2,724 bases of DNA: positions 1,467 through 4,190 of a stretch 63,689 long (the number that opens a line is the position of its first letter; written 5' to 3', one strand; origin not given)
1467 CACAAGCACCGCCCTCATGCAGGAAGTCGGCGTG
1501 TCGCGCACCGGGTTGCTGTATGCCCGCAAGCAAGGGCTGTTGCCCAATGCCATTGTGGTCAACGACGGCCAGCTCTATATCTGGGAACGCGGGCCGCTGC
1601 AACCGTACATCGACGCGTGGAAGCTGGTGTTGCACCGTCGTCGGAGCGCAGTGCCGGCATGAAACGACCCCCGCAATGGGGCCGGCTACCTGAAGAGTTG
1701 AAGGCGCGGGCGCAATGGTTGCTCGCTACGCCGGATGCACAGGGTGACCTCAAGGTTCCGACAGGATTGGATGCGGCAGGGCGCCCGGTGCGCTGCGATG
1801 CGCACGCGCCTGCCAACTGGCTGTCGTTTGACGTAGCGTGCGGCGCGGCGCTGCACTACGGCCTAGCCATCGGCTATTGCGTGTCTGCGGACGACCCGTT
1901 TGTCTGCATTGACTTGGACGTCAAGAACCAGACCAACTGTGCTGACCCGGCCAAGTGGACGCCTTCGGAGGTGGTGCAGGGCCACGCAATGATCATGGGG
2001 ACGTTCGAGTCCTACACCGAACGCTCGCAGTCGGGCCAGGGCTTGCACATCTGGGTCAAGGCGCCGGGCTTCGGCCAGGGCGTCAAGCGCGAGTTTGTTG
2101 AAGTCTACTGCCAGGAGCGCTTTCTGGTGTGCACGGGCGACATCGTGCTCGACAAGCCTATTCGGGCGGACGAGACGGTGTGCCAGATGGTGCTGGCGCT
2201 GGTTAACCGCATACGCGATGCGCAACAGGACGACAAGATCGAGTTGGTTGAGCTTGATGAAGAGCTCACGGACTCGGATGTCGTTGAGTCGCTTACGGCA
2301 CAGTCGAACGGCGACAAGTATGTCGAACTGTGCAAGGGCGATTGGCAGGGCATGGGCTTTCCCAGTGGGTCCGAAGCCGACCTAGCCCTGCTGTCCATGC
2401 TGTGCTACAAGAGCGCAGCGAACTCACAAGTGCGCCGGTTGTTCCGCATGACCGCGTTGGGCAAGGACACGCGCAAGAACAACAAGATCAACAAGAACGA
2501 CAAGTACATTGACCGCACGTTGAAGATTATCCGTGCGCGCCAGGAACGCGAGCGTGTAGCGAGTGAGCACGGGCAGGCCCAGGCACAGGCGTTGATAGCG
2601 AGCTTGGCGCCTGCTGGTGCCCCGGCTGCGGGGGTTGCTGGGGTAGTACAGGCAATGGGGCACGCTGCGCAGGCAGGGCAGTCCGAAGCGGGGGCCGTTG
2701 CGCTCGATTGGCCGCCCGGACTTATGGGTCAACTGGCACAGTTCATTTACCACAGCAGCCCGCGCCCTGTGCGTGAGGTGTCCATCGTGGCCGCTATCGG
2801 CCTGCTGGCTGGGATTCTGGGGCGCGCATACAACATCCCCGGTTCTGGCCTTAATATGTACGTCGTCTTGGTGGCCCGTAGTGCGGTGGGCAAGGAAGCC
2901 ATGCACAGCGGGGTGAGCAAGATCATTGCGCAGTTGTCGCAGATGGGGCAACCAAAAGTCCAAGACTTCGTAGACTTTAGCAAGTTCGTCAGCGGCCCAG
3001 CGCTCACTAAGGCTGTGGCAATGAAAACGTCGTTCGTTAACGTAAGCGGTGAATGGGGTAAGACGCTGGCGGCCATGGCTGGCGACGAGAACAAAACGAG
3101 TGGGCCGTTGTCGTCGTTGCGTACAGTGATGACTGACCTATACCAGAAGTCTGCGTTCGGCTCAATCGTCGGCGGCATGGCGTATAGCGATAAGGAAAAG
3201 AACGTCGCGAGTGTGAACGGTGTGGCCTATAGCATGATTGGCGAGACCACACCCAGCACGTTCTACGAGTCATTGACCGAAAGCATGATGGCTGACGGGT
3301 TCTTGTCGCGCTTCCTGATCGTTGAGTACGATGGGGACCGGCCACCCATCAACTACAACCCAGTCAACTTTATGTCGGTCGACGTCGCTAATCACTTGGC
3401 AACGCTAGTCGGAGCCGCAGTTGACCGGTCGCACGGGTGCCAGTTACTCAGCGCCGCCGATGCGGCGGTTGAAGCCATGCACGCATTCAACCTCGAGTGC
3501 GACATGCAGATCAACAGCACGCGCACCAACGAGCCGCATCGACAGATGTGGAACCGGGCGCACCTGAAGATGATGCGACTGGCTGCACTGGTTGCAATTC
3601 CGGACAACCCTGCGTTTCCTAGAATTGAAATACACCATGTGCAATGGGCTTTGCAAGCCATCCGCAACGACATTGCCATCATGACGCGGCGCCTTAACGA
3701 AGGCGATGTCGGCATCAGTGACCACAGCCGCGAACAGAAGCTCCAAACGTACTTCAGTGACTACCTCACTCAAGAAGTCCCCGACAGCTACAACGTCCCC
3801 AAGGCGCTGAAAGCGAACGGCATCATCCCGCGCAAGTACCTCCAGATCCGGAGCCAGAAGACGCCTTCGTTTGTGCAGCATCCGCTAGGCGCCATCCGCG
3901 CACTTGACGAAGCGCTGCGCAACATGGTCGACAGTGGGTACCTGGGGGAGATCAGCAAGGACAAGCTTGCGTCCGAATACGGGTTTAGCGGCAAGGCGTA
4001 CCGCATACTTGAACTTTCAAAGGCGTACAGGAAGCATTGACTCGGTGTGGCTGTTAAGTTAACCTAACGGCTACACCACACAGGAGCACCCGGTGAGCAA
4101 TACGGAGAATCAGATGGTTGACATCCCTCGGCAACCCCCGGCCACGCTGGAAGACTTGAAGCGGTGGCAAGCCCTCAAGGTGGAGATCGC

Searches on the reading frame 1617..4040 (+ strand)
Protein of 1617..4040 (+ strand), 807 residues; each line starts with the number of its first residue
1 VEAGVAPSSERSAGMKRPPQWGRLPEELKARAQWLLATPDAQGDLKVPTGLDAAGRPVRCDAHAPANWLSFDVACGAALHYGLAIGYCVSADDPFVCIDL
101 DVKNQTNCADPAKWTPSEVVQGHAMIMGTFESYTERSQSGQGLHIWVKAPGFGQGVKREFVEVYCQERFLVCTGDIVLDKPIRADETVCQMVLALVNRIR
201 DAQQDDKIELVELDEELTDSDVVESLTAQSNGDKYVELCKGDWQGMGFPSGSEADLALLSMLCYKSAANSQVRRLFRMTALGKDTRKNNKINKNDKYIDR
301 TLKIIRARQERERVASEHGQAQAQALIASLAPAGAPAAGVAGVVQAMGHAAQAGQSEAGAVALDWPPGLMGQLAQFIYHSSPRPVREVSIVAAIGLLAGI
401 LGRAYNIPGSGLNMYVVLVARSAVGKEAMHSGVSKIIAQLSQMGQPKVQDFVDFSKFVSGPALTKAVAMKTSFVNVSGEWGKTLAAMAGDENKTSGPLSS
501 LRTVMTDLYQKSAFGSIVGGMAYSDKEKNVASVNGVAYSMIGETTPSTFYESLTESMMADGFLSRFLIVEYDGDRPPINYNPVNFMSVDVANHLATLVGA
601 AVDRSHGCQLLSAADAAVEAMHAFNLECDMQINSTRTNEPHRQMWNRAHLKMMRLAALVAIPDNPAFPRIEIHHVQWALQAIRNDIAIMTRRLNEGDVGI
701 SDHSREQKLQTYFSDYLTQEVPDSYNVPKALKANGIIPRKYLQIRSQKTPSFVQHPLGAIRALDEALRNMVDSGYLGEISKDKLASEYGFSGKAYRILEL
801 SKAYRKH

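Call 11: search_protein_families(library=phrogs, proteins=[window:1617-4040:+])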
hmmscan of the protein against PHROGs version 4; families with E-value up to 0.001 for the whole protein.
window:1617-4040:+ (807 aa): 8 families
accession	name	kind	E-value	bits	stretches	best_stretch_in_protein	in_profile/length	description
phrog_3022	-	DNA, RNA and nucleotide metabolism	5.5e-202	674.3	1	20-790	5-781/788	DNA primase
phrog_1829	-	DNA, RNA and nucleotide metabolism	8.3e-34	117.8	1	23-320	5-302/772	DNA primase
phrog_13901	-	DNA, RNA and nucleotide metabolism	2e-33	117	1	22-316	9-300/341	DNA primase/helicase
phrog_10514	-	DNA, RNA and nucleotide metabolism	1.7e-16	60.6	1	367-683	341-661/750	DNA primase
phrog_8643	-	DNA, RNA and nucleotide metabolism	2.7e-14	54.4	1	23-179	36-173/179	DNA polymerase/primase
phrog_35045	-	DNA, RNA and nucleotide metabolism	2e-06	27.3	1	63-171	51-154/826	DNA primase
phrog_15962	-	DNA, RNA and nucleotide metabolism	9.6e-06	25.1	1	83-175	103-186/835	DNA primase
phrog_5311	-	DNA, RNA and nucleotide metabolism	0.00044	19.6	1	413-661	311-568/692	helicase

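Call 26: find_related_loci(query=window:1617-4040:+, collection=viral_contigs, flank=10000)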
Query window:1617-4040:+ (807 aa) in viral_contigs; peptide patterns used: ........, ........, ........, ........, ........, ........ (x = any residue, [..] = any of these).
68 stretches matched a pattern; 3 encode a relative of the query (tblastn E <= 1e-3); 3 distinct loci.
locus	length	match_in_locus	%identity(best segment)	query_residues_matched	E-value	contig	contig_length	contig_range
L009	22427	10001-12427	33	15-805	4e-120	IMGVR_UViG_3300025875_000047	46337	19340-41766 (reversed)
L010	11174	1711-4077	33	23-801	3e-120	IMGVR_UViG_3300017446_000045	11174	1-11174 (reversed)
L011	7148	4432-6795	32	23-800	2e-119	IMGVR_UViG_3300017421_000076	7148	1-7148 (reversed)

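Call 48: find_homologous_proteins(query=window:1617-4040:+, max_evalue=1e-50)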
Query window:1617-4040:+ (807 aa): 492 proteins with E <= 1e-50 among 8000 candidates; the best 120 are listed.
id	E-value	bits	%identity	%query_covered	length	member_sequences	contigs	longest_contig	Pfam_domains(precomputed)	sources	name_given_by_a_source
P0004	0.0e+0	1379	76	98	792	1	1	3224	PF13148.12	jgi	-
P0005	0.0e+0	1317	71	98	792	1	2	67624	PF13148.12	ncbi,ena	-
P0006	0.0e+0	1211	68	98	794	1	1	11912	PF13148.12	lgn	-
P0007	0.0e+0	1194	66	98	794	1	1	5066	PF13148.12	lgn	-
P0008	0.0e+0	1183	67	98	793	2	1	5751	PF13148.12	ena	-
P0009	0.0e+0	1154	65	98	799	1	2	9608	PF13148.12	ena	-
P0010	0.0e+0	1149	68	92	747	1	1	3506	PF13148.12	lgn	-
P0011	0.0e+0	1138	64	98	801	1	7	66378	PF13148.12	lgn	-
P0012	0.0e+0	1029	100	57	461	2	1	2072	PF13148.12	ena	-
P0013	2.4e-281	954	55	97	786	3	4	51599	PF22763.2,PF13148.12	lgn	-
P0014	1.7e-265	901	54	98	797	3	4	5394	PF22763.2,PF13148.12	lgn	-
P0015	2.9e-261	887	54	98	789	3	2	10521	PF22763.2,PF13148.12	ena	-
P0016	7.9e-248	843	51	98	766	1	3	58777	PF13148.12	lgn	-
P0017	6.5e-244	830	51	97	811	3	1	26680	PF13148.12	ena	-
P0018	1.6e-243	829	51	97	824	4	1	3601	-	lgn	-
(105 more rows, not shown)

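Call 49: find_encoding_contigs(protein=P0005, flank=10000, max_places=2)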
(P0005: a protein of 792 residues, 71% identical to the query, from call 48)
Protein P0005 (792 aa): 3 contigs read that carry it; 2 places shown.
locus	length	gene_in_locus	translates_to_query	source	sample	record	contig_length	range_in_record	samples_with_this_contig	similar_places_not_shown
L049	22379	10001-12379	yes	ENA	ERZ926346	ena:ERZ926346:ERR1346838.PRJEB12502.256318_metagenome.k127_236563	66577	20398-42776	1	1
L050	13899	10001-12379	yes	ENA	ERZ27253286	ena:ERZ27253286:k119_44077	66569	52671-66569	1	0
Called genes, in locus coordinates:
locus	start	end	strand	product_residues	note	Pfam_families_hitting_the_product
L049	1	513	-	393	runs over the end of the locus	-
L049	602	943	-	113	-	-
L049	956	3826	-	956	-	PF13927:Ig_3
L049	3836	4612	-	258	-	-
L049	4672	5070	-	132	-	-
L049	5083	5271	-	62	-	-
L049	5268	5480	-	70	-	-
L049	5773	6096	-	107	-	-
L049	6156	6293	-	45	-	-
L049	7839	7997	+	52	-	-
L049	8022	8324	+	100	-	-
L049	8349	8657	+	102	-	-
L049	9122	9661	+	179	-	-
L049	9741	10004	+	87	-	-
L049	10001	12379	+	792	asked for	PF13148:DUF3987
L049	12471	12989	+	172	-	PF23791:DUF7173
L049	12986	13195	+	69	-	-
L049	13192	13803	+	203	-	-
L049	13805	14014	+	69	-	-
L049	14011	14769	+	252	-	PF02511:Thy1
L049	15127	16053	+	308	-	PF01068:DNA_ligase_A_M (weak), PF14743:DNA_ligase_OB_2 (weak)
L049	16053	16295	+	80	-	-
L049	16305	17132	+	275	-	PF13479:AAA_24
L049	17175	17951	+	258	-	PF05037:DUF669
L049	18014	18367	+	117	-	-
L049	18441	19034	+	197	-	PF03819:MazG (faint)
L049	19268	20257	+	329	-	-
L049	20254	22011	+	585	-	PF04851:ResIII, PF00270:DEAD, PF00271:Helicase_C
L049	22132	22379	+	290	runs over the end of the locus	-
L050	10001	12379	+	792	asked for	PF13148:DUF3987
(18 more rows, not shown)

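Call 50: find_encoding_contigs(protein=P0011, flank=10000, max_places=2)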
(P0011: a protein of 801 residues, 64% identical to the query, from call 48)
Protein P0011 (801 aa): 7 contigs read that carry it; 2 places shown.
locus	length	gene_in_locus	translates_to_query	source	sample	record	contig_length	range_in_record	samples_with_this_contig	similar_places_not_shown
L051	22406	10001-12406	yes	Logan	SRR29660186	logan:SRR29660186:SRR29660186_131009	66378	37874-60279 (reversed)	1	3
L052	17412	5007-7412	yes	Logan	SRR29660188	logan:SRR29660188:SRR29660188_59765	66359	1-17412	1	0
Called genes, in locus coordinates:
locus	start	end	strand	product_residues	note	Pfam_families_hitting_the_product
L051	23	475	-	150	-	PF00293:NUDIX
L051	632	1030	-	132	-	-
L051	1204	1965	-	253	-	PF12961:DUF3850 (weak)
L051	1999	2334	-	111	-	PF23148:Gp77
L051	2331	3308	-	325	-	-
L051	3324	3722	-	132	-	-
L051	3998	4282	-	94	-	-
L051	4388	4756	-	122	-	-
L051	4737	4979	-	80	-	-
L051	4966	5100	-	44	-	-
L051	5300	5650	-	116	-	-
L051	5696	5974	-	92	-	-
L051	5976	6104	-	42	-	-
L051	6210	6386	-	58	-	-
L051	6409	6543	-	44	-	-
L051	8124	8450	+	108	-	-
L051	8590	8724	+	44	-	-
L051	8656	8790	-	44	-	-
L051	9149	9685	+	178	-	-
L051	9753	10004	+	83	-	-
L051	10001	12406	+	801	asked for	PF13148:DUF3987 (faint)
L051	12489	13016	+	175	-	PF23791:DUF7173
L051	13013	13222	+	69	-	-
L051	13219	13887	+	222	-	-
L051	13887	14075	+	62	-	-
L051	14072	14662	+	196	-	-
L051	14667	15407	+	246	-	PF02511:Thy1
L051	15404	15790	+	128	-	-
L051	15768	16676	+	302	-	PF14743:DNA_ligase_OB_2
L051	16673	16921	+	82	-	-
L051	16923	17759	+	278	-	PF13479:AAA_24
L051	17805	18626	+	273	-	PF05037:DUF669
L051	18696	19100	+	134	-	-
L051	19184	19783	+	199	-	-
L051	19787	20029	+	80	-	-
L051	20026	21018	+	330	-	-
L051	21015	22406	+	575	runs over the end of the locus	PF00270:DEAD, PF04851:ResIII, PF00271:Helicase_C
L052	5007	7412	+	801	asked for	PF13148:DUF3987 (faint)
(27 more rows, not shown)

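Call 51: find_encoding_contigs(protein=P0006, flank=10000, max_places=2)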
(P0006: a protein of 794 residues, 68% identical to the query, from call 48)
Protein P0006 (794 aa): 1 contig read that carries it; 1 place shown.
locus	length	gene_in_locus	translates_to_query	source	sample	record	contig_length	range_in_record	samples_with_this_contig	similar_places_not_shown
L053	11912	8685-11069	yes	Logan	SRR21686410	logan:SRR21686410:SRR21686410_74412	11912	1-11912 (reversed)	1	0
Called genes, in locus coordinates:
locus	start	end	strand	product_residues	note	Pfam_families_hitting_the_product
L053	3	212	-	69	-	?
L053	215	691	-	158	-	PF00293:NUDIX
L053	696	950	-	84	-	-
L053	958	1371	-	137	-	-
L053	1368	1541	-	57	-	-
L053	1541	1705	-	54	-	-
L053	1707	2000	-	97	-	-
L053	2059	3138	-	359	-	PF12961:DUF3850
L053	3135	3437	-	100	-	-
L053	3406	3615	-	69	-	-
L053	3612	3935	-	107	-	-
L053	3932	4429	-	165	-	-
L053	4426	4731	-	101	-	PF14354:Lar_restr_allev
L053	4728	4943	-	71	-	-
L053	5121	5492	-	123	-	-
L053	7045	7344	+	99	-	-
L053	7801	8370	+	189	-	-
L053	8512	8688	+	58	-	-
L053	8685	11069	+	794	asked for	PF13148:DUF3987 (weak)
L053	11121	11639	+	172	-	PF23791:DUF7173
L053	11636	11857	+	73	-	-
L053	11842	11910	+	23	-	?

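Call 54: search_dna_similar(query=window:1617-4040:+, collection=phages, mode=protein, max_rows=40)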
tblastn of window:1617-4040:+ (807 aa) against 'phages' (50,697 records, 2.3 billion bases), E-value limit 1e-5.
Records with a match: 451; places in all: 457; records where one place covers at least 80% of the query: 263.
Best place of each record, by identity: <60% 451.
By first word of the organism name: Pseudomonas 97; Escherichia 50; Brucella 40; Vibrio 26; Stenotrophomonas 24; Xanthomonas 18; Lactobacillus 17; Salmonella 15; Rhizobium 15; Listeria 15; and 41 more.
By host as written in the record: Pseudomonas aeruginosa 33; - 28; Escherichia coli 19; Stenotrophomonas maltophilia 16; Brucella abortus S19 14; Pseudomonas aeruginosa PAO1 11; Escherichia coli K-12 8; Pseudomonas syringae 8; and 173 more.
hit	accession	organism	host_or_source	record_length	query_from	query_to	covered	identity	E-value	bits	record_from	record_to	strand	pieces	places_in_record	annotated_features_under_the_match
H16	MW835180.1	Pseudomonas phage vB_PaeS_PAJD-1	Pseudomonas aeruginosa PAO1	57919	1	800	94%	49.9%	1e-146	717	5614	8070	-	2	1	putative primase/helicase | hypothetical protein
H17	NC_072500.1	Pseudomonas phage vB_PaeS_PAJD-1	Pseudomonas aeruginosa PAO1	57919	1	800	94%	49.9%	1e-146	717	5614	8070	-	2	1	putative primase/helicase | hypothetical protein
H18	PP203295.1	Pseudomonas phage TIVP-H6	Pseudomonas aeruginosa PA14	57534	1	800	94%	49.9%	2e-146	716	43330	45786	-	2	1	DNA primase | hypothetical protein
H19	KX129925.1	Pseudomonas phage NP1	-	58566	6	800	93%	50.1%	8e-148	716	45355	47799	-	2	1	putative primase/helicase | hypothetical protein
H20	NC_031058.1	Pseudomonas phage NP1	-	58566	6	800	93%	50.1%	8e-148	716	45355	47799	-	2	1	DNA primase | hypothetical protein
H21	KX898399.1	Pseudomonas phage JG012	Pseudomonas aeruginosa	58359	6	800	93%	50.0%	6e-148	717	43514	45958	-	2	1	putative primase/helicase | hypothetical protein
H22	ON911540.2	Xanthomonas phage vB_Xar_IVIA-DoCa3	Xanthomonas arboricola pv. juglandis ...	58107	6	800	93%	50.0%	7e-148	715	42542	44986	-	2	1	putative primase/helicase | hypothetical protein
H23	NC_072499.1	Xanthomonas phage vB_Xar_IVIA-DoCa3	Xanthomonas arboricola pv. juglandis ...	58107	6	800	93%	50.0%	7e-148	715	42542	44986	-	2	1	putative primase/helicase | hypothetical protein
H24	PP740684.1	Pseudomonas phage vB_Pae_SG_WM_Sew_P3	Pseudomonas aeruginosa PA14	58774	6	800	93%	50.0%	8e-148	715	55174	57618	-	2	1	DNA primase | hypothetical protein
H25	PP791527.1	Pseudomonas phage BL5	Pseudomonas aeruginosa PA14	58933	1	800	94%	49.6%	1e-145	713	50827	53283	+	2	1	DNA primase | hypothetical protein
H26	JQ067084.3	Pseudomonas phage PaMx25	Pseudomonas aeruginosa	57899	6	800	93%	49.6%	9e-147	712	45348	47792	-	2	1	putative primase/helicase | hypothetical protein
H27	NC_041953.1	Pseudomonas phage PaMx25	Pseudomonas aeruginosa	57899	6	800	93%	49.6%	9e-147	712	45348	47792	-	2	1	DNA primase | hypothetical protein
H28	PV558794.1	Variovorax phage VPv62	Variovorax paradoxus DSM 645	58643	6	800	93%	49.5%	3e-145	711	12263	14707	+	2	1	record has no annotation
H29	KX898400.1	Pseudomonas phage JG054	Pseudomonas aeruginosa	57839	17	800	92%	50.0%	5e-147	715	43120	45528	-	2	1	putative primase/helicase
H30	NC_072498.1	Pseudomonas phage JG054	Pseudomonas aeruginosa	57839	17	800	92%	50.0%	5e-147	715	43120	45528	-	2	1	putative primase/helicase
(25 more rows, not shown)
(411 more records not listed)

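Call 55: find_encoding_contigs(protein=P0009, flank=10000, max_places=1)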
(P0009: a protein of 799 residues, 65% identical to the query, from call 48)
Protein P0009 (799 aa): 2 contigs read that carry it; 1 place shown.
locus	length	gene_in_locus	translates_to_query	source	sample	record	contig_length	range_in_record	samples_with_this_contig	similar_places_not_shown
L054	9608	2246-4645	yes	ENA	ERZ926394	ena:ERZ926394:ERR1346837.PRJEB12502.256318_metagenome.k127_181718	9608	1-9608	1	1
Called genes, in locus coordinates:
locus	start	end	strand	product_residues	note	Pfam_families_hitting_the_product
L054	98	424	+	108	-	-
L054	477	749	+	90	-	-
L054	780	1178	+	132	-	-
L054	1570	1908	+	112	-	-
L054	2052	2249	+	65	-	-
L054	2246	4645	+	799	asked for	PF13148:DUF3987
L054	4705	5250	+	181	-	PF23791:DUF7173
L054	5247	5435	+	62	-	-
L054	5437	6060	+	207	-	-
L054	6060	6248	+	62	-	-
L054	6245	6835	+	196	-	-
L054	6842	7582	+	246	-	PF02511:Thy1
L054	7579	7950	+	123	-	-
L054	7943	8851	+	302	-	PF14743:DNA_ligase_OB_2 (weak)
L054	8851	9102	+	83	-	-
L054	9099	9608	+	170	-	?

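Call 56: find_encoding_contigs(protein=P0013, flank=10000, max_places=1)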
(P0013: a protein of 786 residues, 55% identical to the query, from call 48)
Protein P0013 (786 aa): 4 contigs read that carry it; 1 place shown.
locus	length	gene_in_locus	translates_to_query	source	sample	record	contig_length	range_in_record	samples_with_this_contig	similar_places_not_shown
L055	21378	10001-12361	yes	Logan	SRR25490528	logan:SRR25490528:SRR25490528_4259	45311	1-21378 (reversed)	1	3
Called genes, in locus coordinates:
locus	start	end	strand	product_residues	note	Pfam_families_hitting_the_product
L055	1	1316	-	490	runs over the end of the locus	PF04586:Peptidase_S78 (weak)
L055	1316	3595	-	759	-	PF04860:Phage_portal, PF04233:Phage_Mu_F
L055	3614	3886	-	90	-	-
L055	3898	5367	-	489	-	PF03237:Terminase_6N, PF17289:Terminase_6C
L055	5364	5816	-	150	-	PF03592:Terminase_2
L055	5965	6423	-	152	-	PF24608:PDDEXK_15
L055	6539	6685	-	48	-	-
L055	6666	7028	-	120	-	-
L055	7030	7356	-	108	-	PF23858:DUF7220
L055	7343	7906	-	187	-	PF00149:Metallophos (weak), PF12850:Metallophos_2 (weak)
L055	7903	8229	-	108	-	-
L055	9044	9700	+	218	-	-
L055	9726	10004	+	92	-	-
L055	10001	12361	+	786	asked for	PF22763:NrS1-1_pol-like_HBD (faint), PF13148:DUF3987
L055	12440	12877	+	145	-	PF23791:DUF7173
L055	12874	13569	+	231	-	PF02511:Thy1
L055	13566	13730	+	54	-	-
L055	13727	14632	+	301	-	PF01068:DNA_ligase_A_M, PF14743:DNA_ligase_OB_2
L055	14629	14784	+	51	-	-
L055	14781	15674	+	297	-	-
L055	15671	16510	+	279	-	PF13479:AAA_24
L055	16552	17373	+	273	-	-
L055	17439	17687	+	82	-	-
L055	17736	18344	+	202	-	-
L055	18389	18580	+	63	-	-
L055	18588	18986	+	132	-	PF07486:Hydrolase_2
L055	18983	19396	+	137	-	PF00383:dCMP_cyt_deam_1, PF14437:MafB19-deam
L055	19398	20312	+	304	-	-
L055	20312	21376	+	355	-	?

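Call 57: get_annotated_region(hit=H20, flank=7000)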
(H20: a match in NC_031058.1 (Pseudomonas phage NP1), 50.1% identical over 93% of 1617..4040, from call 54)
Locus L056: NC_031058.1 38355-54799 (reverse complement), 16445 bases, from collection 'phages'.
description: Pseudomonas phage NP1, complete genome.
organism: Pseudomonas phage NP1 (NCBI taxid 1844477)
taxonomy: Viruses; Duplodnaviria; Heunggongvirae; Uroviricota; Caudoviricetes; Queuovirinae; Nipunavirus; Nipunavirus NP1
host: -; source: -; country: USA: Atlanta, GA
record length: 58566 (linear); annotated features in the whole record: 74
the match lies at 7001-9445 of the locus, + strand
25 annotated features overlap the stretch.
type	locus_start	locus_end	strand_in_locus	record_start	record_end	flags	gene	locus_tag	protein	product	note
CDS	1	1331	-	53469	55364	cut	-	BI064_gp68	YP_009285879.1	ribonucleotide reductase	coenzymeB12-dependent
CDS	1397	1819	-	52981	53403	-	-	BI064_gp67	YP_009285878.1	hypothetical protein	-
CDS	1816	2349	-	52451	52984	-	-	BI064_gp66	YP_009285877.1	hydrolase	-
CDS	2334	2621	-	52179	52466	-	-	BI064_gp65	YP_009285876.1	putative znf domain containing protein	-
CDS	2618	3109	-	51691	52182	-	-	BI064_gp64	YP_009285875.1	endonuclease V N-glycosylase UV repair enzyme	-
CDS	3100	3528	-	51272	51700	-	-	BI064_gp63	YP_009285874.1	hypothetical protein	-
CDS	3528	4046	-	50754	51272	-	-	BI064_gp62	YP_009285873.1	hypothetical protein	-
CDS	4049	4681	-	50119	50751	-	-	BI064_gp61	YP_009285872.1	hypothetical protein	-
CDS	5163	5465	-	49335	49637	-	-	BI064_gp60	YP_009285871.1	hypothetical protein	-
CDS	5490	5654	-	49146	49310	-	-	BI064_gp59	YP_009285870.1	hypothetical protein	-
CDS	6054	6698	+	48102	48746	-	-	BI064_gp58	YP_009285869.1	hypothetical protein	-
CDS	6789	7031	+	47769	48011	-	-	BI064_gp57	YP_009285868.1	hypothetical protein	-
CDS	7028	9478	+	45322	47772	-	-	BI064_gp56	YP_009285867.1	DNA primase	-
CDS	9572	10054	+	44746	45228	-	-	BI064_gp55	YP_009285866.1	deoxyuridine 5'-triphosphate nucleotide hydrolase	-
CDS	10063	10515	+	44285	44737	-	-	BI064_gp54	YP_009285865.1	hypothetical protein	-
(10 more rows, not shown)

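Call 58: get_annotated_region(hit=H28, flank=7000)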
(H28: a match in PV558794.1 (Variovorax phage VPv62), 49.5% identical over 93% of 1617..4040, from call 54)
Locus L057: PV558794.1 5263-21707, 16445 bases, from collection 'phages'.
description: UNVERIFIED: Variovorax phage VPv62, complete genome.
organism: Variovorax phage VPv62 (NCBI taxid 3420618)
taxonomy: Viruses; Duplodnaviria; Heunggongvirae; Uroviricota; Caudoviricetes
host: Variovorax paradoxus DSM 645; source: compost; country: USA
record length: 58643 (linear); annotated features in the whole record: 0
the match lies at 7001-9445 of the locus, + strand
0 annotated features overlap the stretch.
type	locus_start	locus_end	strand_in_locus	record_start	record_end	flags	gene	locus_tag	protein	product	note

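Call 63: find_encoding_contigs(protein=P0008, flank=10000, max_places=1)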
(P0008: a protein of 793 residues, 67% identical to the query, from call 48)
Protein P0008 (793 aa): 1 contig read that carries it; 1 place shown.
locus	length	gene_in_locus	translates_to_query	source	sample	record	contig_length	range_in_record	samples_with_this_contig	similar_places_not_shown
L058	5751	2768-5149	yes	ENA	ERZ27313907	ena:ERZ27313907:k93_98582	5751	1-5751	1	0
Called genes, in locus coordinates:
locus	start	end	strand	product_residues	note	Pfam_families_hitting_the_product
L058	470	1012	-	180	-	-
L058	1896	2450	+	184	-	-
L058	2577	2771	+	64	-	-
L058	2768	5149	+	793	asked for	PF13148:DUF3987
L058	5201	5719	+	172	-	PF23791:DUF7173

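Call 64: find_encoding_contigs(protein=P0007, flank=10000, max_places=1)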
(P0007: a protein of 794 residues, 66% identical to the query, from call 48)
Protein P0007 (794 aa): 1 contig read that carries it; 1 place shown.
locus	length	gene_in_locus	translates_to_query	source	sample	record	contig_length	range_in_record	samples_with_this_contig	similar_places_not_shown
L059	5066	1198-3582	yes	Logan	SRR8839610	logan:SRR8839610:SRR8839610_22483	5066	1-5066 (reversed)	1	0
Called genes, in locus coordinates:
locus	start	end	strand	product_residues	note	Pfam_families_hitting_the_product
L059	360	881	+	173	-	-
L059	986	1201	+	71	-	-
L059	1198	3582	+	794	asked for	PF13148:DUF3987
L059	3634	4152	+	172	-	PF23791:DUF7173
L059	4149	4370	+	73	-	-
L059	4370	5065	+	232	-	?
